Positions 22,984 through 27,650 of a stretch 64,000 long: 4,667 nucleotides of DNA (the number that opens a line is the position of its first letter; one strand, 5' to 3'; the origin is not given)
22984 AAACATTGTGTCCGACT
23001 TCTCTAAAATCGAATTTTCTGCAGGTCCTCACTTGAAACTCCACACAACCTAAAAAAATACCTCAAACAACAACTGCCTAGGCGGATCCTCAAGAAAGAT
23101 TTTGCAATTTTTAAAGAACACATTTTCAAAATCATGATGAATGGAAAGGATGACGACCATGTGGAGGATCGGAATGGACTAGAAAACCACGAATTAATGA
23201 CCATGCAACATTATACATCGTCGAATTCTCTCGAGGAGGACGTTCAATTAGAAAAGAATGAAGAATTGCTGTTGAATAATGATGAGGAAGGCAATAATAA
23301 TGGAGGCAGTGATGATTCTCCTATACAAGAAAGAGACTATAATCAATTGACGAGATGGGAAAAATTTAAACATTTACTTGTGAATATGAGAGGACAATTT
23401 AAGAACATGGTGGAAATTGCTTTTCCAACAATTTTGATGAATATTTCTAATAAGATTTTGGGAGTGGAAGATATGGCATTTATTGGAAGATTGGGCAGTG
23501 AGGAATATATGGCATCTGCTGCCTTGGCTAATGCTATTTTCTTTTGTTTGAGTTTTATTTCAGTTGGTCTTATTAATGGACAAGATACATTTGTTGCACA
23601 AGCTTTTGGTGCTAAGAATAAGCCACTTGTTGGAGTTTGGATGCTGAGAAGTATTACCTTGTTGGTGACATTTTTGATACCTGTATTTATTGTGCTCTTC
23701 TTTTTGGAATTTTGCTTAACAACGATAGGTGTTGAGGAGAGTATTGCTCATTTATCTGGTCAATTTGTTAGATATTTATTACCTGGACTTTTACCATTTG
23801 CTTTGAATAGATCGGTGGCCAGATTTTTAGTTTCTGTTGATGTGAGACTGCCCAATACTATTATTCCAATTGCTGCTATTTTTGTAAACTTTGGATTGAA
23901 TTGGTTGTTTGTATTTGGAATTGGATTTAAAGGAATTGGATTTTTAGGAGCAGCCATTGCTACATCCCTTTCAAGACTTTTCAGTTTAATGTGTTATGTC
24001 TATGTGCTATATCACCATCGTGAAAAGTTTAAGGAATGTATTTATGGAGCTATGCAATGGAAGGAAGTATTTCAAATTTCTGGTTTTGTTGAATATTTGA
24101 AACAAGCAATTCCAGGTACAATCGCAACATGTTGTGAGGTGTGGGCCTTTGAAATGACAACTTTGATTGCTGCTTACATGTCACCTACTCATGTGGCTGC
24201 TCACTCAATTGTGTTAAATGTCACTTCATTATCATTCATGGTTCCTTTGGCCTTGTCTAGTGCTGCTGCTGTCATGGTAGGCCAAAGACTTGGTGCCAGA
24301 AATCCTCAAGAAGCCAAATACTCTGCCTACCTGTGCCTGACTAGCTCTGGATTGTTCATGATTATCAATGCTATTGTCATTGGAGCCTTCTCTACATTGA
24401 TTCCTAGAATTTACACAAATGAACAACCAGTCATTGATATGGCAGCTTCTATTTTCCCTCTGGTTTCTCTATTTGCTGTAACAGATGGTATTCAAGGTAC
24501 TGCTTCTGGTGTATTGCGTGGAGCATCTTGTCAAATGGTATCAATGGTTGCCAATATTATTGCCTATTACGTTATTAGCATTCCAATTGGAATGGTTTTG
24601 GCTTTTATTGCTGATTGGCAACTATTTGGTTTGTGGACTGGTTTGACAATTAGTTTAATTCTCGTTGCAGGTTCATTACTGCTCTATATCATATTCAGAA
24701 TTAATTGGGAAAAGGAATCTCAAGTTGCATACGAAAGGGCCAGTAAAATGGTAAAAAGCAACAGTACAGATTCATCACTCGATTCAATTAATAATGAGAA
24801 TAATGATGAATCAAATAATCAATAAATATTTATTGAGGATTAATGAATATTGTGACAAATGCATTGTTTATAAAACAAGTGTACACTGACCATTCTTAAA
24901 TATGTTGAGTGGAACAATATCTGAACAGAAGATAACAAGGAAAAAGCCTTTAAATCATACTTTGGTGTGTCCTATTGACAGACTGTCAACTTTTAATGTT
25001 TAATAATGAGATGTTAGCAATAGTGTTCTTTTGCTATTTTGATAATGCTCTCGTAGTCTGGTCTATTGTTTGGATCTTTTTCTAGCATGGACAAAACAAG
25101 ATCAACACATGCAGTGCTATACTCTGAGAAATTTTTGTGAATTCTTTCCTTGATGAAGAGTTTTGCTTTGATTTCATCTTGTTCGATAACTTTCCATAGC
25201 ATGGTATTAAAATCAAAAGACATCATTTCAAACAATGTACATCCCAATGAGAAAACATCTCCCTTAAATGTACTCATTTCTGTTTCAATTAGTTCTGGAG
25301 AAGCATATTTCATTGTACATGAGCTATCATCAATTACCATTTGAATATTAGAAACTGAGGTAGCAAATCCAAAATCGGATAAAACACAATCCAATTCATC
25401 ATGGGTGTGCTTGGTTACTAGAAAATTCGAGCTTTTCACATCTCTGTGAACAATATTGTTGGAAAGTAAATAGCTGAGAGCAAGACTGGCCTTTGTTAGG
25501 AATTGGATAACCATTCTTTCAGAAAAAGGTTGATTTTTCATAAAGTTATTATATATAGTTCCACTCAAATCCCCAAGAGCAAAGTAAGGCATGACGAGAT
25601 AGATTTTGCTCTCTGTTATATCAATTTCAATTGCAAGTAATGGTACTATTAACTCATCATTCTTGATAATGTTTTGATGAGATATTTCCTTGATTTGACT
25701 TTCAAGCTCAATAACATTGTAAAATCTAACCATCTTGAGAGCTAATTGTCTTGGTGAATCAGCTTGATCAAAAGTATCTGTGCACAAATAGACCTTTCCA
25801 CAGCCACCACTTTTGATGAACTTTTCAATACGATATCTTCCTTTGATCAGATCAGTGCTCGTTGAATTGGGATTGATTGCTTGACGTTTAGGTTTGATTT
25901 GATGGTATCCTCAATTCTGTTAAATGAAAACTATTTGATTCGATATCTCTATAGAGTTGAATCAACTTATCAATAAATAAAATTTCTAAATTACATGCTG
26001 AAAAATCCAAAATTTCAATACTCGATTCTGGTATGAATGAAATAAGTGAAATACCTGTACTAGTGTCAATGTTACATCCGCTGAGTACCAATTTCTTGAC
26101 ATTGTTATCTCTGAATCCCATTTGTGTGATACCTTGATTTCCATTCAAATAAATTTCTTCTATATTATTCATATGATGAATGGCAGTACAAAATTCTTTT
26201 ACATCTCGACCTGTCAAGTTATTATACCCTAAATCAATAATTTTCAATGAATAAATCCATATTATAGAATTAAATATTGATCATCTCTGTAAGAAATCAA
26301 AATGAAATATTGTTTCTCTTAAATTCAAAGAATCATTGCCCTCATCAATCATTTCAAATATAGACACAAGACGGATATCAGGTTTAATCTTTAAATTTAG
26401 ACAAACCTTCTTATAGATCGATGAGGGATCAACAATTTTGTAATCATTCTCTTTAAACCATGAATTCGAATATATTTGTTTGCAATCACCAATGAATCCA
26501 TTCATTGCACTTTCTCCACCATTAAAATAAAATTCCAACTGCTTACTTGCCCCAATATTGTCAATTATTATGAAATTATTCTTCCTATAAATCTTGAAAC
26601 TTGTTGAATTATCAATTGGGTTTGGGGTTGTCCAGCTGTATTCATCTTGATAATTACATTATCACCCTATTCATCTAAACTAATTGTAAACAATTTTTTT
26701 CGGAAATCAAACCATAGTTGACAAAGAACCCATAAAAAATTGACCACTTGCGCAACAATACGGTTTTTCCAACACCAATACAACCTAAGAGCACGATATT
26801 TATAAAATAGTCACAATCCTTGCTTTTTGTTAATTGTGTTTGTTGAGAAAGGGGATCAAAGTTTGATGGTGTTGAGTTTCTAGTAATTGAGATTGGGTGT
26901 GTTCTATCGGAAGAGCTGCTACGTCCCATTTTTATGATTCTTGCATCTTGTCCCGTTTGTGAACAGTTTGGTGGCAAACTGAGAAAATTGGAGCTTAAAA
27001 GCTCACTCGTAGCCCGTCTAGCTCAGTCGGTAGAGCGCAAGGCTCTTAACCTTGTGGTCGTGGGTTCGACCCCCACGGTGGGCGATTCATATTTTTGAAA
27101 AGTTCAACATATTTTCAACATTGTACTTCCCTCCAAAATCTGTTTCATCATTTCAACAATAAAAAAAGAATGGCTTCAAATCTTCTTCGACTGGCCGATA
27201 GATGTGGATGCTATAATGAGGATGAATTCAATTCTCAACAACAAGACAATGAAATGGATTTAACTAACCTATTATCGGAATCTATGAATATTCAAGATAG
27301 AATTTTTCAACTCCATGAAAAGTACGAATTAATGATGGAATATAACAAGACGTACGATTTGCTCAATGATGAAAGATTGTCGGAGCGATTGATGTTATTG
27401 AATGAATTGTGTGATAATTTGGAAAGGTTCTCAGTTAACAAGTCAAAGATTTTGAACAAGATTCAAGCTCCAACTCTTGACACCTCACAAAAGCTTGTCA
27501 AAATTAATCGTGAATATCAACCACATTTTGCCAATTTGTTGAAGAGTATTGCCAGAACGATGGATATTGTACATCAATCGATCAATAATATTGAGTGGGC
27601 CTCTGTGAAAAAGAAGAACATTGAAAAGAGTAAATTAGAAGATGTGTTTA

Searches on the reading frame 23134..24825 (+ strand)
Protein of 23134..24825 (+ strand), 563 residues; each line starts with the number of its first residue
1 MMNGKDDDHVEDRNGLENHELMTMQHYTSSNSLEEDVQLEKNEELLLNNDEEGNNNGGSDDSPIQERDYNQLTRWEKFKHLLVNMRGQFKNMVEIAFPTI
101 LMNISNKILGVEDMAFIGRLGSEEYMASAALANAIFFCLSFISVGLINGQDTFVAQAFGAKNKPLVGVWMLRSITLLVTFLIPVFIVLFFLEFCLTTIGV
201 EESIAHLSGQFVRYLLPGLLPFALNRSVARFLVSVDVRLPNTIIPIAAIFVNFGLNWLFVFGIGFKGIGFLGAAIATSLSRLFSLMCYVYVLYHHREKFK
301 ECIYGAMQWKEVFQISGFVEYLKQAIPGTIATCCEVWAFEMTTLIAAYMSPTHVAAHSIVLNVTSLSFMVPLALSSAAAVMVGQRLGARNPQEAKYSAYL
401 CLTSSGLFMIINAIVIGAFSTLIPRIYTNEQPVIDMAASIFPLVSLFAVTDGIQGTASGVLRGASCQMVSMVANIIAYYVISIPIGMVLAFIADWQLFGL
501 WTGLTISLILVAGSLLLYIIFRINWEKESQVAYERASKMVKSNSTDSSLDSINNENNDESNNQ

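Call 6: find_encoding_contigs(protein=window:23134-24825:+, flank=3000, max_places=3)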
Protein window:23134-24825:+ (563 aa): no gene with exactly this product is on record in the collection.

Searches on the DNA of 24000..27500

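Call 23: search_rna_families(source=window, start=24000, end=27500, threshold=evalue, max_evalue=1)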
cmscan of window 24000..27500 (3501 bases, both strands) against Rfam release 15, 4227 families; matches with E-value up to 1: 1.
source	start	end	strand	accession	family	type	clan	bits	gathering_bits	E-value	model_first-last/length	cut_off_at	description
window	27012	27084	+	RF00005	tRNA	Gene; tRNA;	CL00001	66.4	29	1.7e-13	1-71/71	no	tRNA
